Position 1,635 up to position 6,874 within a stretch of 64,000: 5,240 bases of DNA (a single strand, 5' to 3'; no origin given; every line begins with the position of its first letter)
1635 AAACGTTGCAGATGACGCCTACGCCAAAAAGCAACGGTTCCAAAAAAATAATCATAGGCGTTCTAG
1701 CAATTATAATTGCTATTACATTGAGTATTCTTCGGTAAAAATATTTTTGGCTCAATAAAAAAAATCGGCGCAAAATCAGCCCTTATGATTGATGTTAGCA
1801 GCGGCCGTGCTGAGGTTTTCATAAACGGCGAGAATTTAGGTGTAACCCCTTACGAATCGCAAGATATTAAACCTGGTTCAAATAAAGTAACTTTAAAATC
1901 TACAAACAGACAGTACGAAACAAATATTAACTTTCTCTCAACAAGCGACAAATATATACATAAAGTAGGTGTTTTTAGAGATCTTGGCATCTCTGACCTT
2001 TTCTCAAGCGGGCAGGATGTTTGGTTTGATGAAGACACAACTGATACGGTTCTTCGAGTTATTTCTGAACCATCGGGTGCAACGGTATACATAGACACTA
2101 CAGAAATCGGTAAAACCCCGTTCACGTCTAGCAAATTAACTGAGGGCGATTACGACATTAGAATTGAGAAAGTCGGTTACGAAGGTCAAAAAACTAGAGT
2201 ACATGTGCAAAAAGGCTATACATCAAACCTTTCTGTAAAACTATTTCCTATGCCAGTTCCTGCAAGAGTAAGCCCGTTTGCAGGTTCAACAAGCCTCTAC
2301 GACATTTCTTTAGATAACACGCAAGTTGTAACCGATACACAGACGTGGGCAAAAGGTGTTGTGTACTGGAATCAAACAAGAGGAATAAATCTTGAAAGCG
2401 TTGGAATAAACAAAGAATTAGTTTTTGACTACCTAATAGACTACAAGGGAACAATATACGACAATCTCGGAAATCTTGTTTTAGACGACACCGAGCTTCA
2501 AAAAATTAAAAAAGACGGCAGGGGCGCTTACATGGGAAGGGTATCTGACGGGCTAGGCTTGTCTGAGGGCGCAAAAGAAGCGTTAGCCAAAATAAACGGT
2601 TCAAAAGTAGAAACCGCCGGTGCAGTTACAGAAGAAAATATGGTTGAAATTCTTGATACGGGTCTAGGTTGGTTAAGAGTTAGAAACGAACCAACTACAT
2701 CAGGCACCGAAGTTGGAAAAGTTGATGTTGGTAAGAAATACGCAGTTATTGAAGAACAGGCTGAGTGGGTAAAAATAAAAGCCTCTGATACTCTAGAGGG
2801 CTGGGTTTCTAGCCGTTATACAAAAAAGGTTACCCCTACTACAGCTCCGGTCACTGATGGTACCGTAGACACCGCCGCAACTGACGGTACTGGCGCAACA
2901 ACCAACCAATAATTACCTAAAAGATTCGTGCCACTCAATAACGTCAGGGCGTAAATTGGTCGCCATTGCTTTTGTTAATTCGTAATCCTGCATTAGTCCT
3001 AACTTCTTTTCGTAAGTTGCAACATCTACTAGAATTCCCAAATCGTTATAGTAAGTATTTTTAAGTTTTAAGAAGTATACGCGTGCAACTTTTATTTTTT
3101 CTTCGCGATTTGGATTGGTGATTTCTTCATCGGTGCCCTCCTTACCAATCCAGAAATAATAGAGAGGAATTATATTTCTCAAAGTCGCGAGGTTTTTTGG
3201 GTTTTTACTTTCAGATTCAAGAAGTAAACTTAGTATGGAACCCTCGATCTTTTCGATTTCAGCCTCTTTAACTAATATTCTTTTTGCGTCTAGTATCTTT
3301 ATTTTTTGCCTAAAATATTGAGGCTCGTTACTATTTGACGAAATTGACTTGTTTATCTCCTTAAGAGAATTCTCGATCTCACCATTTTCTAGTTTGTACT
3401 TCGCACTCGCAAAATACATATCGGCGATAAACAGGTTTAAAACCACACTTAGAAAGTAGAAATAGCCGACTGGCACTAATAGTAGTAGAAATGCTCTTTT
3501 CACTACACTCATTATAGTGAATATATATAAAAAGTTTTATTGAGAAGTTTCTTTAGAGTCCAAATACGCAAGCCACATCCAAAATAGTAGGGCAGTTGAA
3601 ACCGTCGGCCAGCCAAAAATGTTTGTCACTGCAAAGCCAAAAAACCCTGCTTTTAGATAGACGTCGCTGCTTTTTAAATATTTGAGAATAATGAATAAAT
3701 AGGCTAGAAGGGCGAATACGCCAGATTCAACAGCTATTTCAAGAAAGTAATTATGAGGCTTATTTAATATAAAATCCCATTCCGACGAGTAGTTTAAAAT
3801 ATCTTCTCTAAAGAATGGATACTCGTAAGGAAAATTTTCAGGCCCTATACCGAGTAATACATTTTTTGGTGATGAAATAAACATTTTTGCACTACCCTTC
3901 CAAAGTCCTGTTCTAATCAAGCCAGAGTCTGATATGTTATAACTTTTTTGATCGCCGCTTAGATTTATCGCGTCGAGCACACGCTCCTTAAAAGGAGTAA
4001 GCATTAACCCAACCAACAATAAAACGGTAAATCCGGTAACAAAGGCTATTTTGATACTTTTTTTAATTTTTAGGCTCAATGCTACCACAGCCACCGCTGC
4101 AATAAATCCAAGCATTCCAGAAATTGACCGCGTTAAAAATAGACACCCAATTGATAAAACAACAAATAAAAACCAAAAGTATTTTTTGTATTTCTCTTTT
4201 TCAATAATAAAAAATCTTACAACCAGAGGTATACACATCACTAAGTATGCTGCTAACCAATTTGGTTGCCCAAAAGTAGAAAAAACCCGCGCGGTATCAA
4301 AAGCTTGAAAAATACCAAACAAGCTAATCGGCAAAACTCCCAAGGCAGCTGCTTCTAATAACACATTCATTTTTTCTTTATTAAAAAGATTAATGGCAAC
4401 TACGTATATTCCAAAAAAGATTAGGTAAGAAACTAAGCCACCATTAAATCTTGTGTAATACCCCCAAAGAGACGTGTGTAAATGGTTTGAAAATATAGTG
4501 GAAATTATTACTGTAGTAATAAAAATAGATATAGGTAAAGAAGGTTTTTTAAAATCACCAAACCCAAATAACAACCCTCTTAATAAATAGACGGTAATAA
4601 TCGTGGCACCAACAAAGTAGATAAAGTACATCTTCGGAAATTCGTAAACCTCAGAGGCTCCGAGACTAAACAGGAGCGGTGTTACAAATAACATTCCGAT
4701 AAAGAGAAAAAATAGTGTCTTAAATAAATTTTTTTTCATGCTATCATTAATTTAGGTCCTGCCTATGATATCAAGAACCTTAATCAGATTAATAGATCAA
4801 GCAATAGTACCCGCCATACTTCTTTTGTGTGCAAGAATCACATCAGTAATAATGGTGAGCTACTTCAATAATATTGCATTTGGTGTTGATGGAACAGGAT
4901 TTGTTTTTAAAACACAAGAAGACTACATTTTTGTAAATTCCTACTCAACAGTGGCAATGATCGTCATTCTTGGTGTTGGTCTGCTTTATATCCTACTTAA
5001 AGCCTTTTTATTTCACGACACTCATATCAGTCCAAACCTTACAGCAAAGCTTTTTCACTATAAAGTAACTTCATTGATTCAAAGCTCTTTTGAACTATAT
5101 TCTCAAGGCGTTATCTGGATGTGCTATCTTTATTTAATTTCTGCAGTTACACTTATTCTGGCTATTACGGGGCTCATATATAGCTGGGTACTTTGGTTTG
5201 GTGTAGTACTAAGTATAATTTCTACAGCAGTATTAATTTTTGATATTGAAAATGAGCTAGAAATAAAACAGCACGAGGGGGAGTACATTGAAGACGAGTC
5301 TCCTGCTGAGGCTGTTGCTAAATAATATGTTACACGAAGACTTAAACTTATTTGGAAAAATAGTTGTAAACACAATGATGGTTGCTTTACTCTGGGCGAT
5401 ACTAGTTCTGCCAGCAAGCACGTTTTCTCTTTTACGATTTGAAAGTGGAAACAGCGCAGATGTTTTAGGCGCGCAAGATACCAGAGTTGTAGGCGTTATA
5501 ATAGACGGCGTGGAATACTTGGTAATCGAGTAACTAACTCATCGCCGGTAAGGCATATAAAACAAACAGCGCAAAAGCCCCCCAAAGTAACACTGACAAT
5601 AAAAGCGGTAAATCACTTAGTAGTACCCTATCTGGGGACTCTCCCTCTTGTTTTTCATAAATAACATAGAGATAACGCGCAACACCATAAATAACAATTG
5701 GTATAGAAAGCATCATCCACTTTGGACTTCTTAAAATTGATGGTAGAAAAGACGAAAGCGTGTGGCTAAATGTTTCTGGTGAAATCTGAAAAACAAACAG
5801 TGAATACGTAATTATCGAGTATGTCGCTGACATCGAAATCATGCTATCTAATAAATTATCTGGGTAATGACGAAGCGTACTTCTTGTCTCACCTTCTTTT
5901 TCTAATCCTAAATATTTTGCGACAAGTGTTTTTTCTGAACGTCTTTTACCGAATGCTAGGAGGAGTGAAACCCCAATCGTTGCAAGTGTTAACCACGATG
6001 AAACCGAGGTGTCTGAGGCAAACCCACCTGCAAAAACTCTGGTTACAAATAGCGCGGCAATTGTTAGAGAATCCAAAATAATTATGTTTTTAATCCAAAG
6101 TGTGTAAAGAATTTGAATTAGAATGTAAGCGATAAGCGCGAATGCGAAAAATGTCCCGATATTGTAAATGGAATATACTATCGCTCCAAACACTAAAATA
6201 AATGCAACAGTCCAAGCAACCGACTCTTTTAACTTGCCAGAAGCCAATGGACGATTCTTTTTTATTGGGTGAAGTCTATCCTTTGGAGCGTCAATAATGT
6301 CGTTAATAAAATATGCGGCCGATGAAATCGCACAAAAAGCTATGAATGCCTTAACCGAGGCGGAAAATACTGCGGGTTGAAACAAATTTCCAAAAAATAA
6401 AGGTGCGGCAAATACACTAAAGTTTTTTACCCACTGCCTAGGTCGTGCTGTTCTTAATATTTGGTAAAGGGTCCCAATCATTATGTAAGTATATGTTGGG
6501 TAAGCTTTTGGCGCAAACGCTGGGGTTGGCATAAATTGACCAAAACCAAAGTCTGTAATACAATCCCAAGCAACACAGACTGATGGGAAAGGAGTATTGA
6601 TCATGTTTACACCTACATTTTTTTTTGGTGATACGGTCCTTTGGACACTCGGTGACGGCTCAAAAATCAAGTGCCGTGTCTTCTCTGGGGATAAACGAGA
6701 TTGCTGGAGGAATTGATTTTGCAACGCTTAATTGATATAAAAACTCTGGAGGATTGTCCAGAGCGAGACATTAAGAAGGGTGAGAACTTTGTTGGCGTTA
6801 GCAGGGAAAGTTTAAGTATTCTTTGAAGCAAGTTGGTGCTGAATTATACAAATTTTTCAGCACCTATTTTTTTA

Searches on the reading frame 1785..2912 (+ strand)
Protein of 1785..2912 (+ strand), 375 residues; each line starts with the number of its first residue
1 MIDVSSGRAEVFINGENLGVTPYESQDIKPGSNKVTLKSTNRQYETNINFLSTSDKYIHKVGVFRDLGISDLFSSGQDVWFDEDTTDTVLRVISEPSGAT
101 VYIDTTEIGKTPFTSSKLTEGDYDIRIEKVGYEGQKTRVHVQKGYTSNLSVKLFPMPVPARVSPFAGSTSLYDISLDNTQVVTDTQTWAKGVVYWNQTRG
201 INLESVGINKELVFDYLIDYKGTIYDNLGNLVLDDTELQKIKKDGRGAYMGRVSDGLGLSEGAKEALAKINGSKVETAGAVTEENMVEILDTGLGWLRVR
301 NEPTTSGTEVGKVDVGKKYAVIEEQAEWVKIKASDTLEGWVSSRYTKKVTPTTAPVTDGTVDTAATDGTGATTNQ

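Call 61: search_protein_families(library=pfam, proteins=[window:1785-2912:+], max_evalue=0.00001)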
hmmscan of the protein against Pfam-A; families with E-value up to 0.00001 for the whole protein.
window:1785-2912:+ (375 aa): 2 families
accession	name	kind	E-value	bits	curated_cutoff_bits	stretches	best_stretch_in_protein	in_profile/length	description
PF08308.17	PEGA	-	2.4e-23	82.3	20.8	1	89-153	3-67/71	PEGA domain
PF08239.17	SH3_3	-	3.4e-13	50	27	1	297-346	3-53/54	Bacterial SH3 domain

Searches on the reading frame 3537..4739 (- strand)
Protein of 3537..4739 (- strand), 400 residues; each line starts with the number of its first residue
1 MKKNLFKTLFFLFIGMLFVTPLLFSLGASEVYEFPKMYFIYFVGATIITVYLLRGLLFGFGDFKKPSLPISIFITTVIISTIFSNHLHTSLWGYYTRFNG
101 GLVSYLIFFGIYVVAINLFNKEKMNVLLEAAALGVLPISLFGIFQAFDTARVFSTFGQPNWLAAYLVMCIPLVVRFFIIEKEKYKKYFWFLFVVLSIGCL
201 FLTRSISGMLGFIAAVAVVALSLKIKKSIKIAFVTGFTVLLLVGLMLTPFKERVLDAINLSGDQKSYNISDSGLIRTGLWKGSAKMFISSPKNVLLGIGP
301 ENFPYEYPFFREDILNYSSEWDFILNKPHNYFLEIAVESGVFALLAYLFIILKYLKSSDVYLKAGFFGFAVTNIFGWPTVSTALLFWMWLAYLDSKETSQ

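Call 61: search_protein_families(library=pfam, proteins=[window:3537-4739:-], max_evalue=0.00001)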
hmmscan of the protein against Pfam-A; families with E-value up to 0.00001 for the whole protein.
window:3537-4739:- (400 aa): 1 family
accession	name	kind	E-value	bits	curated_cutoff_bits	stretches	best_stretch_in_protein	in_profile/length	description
PF04932.20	Wzy_C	-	2.5e-18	66.8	31.7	1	191-348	1-149/149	O-Antigen ligase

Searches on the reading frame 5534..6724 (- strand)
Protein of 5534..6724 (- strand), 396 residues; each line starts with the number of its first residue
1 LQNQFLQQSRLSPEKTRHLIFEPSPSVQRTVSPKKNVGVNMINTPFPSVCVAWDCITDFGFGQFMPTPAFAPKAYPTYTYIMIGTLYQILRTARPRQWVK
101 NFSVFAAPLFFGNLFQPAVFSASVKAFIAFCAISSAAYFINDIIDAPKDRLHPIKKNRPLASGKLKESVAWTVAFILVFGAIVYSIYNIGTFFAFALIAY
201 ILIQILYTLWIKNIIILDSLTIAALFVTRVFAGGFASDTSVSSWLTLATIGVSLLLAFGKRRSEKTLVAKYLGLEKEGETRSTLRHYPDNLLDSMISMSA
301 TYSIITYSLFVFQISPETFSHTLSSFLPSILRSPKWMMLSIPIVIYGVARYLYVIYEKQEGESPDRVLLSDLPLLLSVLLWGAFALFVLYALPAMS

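Call 61: search_protein_families(library=pfam, proteins=[window:5534-6724:-], max_evalue=0.00001)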
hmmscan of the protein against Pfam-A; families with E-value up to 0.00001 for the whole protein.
window:5534-6724:- (396 aa): 1 family
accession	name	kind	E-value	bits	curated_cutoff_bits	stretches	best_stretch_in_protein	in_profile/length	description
PF01040.23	UbiA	-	1.2e-19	71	34.2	1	123-254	22-152/250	UbiA prenyltransferase family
